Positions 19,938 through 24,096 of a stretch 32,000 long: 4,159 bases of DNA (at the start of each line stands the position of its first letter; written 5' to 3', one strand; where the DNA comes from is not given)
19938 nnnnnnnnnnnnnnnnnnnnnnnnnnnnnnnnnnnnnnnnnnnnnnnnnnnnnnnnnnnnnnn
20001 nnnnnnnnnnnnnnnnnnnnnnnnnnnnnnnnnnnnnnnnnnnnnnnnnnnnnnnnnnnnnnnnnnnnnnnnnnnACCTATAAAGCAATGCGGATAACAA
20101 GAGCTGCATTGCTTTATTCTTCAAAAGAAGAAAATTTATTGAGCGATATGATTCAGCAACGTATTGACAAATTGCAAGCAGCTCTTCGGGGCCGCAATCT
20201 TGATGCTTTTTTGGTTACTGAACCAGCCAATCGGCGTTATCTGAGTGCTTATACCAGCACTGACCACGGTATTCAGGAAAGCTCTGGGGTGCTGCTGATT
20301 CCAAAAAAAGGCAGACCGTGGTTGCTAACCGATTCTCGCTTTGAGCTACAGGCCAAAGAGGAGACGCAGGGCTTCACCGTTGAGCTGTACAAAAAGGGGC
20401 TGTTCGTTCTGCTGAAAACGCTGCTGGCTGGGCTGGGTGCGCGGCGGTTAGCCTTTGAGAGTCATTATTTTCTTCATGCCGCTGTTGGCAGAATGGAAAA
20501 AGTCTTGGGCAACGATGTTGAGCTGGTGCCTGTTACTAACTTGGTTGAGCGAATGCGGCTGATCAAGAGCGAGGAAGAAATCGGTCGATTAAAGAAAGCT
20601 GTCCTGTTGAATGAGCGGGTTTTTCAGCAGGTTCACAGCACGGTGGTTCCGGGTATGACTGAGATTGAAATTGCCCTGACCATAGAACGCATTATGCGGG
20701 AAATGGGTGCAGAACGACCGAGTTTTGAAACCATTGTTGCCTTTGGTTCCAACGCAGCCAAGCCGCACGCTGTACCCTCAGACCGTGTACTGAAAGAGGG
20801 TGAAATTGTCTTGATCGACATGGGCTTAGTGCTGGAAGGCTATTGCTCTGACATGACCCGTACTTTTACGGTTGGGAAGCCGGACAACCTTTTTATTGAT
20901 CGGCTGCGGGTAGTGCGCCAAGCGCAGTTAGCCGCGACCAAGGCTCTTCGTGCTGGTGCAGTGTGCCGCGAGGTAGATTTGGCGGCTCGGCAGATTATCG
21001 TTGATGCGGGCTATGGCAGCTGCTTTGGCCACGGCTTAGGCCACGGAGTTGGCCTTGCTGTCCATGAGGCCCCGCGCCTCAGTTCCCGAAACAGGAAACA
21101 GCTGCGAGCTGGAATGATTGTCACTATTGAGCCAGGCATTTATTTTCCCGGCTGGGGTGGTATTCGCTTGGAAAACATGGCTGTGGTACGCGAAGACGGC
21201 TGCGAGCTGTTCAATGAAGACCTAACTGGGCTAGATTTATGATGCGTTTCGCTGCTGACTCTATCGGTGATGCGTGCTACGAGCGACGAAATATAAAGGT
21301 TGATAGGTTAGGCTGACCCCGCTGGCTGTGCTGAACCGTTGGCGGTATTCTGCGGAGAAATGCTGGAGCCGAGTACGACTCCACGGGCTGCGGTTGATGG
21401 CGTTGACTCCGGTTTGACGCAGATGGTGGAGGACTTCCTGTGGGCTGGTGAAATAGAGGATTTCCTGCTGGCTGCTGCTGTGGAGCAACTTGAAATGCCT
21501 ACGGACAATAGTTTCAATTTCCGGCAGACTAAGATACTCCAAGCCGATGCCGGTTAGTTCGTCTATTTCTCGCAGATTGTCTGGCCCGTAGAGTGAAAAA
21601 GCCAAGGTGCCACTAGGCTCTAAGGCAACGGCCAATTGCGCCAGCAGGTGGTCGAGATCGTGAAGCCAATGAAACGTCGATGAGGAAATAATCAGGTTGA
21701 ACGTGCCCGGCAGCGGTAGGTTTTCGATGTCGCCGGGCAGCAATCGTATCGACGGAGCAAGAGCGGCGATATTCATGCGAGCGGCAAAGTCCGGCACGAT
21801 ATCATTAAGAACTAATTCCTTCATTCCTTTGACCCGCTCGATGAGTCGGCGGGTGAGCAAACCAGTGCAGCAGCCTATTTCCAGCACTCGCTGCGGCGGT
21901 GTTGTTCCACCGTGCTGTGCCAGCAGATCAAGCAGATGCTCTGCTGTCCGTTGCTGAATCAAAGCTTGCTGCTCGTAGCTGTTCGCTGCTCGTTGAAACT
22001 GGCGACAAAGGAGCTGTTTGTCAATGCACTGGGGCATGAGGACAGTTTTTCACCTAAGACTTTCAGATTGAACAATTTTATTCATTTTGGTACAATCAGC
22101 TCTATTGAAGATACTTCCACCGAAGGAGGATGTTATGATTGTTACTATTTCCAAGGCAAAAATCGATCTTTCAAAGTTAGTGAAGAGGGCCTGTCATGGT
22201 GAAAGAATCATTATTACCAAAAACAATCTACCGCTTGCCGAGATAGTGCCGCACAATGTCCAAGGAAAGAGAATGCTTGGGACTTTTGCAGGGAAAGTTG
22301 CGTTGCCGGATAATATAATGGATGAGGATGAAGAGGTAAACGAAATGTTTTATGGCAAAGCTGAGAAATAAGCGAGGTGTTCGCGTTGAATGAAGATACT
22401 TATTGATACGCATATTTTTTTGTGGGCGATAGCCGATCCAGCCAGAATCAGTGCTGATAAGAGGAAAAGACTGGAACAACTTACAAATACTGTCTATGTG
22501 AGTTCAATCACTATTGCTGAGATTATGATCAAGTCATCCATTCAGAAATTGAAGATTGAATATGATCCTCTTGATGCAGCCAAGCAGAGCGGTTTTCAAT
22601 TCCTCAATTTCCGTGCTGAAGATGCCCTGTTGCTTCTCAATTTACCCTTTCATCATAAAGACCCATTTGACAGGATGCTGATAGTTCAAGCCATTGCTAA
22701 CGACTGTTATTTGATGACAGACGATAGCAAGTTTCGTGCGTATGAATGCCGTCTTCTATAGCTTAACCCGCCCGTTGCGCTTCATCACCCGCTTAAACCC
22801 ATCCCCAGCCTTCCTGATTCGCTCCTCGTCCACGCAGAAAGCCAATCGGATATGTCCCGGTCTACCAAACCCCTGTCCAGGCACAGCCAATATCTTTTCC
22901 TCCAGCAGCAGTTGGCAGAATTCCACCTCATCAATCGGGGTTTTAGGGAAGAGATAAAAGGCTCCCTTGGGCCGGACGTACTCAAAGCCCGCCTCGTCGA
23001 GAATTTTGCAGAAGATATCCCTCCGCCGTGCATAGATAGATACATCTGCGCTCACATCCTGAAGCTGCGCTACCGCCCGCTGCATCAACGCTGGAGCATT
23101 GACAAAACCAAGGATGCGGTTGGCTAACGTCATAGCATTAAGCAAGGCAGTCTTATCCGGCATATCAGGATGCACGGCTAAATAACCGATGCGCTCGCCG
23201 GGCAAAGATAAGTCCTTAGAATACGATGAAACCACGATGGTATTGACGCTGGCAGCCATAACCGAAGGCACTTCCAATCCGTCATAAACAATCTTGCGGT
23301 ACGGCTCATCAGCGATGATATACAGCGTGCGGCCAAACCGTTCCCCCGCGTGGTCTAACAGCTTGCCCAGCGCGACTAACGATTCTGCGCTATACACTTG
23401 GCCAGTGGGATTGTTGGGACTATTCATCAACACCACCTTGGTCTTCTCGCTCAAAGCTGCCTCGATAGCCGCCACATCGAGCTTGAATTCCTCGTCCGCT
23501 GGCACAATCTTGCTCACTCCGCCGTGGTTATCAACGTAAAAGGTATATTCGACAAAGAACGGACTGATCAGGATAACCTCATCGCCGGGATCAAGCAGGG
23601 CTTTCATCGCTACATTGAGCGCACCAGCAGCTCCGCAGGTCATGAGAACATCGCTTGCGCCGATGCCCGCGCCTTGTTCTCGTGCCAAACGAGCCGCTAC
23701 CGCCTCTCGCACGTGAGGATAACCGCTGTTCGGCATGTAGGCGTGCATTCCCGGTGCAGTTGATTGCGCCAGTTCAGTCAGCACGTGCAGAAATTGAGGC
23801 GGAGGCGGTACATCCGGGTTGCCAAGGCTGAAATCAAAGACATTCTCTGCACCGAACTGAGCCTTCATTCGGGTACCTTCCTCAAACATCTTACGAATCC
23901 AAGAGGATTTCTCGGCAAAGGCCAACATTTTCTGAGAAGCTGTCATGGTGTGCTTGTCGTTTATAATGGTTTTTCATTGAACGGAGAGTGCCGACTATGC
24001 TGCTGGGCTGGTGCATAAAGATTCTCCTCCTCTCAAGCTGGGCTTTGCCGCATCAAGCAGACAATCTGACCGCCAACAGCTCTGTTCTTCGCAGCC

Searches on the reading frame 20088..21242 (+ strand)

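Call 15: search_protein_families(library=pfam, proteins=[window:20088-21242:+], max_evalue=0.001)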
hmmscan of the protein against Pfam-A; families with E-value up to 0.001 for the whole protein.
window:20088-21242:+ (384 aa): 2 families
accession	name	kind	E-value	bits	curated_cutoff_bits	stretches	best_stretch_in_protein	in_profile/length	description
PF00557.29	Peptidase_M24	-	1.5e-69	234.4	23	1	167-369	2-208/208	Metallopeptidase family M24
PF01321.24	Creatinase_N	-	1.4e-24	87.5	22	1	25-159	1-128/128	Creatinase/Prolidase N-terminal domain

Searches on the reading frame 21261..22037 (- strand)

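Call 15: search_protein_families(library=pfam, proteins=[window:21261-22037:-], max_evalue=0.001)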
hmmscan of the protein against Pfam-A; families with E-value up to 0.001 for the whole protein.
window:21261-22037:- (258 aa): 6 families
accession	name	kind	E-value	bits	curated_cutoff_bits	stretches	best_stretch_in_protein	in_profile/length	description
PF13649.12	Methyltransf_25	-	2.1e-13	51.2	27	1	51-143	1-97/97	Methyltransferase domain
PF08241.18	Methyltransf_11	-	3.4e-13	50.5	21.2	1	52-147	1-95/95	Methyltransferase domain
PF13489.12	Methyltransf_23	-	5.3e-10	39.7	27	1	32-209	9-157/164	Methyltransferase domain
PF08242.18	Methyltransf_12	-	1.1e-09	39.3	30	1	52-145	1-98/98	Methyltransferase domain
PF13847.12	Methyltransf_31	-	1.2e-07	31.9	27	1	50-151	6-113/145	Methyltransferase domain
PF05401.17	NodS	-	3.1e-05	24.4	24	1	23-136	23-130/201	Nodulation protein S (NodS)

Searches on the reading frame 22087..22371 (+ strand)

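Call 90: search_protein_families(library=pfam, proteins=[window:22087-22371:+], max_evalue=0.001)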
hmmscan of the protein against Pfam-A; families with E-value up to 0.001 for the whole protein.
window:22087-22371:+ (94 aa): 1 family
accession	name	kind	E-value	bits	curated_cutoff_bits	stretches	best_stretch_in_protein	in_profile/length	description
PF02604.26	PhdYeFM_antitox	-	1.6e-08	34.6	29.8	1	18-55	3-41/74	Antitoxin Phd_YefM, type II toxin-antitoxin system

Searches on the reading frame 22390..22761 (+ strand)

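Call 15: search_protein_families(library=pfam, proteins=[window:22390-22761:+], max_evalue=0.001)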
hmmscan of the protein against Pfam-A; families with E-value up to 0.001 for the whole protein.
window:22390-22761:+ (123 aa): 1 family
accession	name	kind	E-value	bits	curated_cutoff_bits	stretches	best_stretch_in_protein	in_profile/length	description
PF01850.27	PIN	-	7.5e-15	56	23.6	1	3-118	1-117/120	PIN domain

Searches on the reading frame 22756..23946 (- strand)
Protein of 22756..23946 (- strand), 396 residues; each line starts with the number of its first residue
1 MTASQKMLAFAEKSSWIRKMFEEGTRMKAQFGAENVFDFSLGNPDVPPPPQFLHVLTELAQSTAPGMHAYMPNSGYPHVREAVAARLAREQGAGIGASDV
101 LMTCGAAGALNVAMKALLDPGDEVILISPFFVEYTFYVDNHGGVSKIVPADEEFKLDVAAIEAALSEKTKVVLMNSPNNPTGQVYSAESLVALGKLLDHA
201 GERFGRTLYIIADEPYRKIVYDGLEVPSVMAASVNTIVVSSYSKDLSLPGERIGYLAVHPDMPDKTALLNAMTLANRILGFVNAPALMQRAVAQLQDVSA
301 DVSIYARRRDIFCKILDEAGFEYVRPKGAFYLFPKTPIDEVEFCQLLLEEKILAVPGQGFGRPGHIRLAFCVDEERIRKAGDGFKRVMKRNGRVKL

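Call 15: search_protein_families(library=pfam, proteins=[window:22756-23946:-], max_evalue=0.001)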
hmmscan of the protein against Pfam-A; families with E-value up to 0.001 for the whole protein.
window:22756-23946:- (396 aa): 4 families
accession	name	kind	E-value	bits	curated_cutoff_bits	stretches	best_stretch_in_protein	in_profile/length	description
PF00155.27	Aminotran_1_2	-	1.2e-54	186.3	19.7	1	35-380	2-357/361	Aminotransferase class I and II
PF01053.26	Cys_Met_Meta_PP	-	3.3e-06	26.3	27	1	96-193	67-162/381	Cys/Met metabolism PLP-dependent enzyme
PF01041.23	DegT_DnrJ_EryC1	-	1.8e-05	24.6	19.8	1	87-174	29-118/360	DegT/DnrJ/EryC1/StrS aminotransferase family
PF00266.25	Aminotran_5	-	7e-05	22.4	21.5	1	97-193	58-164/371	Aminotransferase class-V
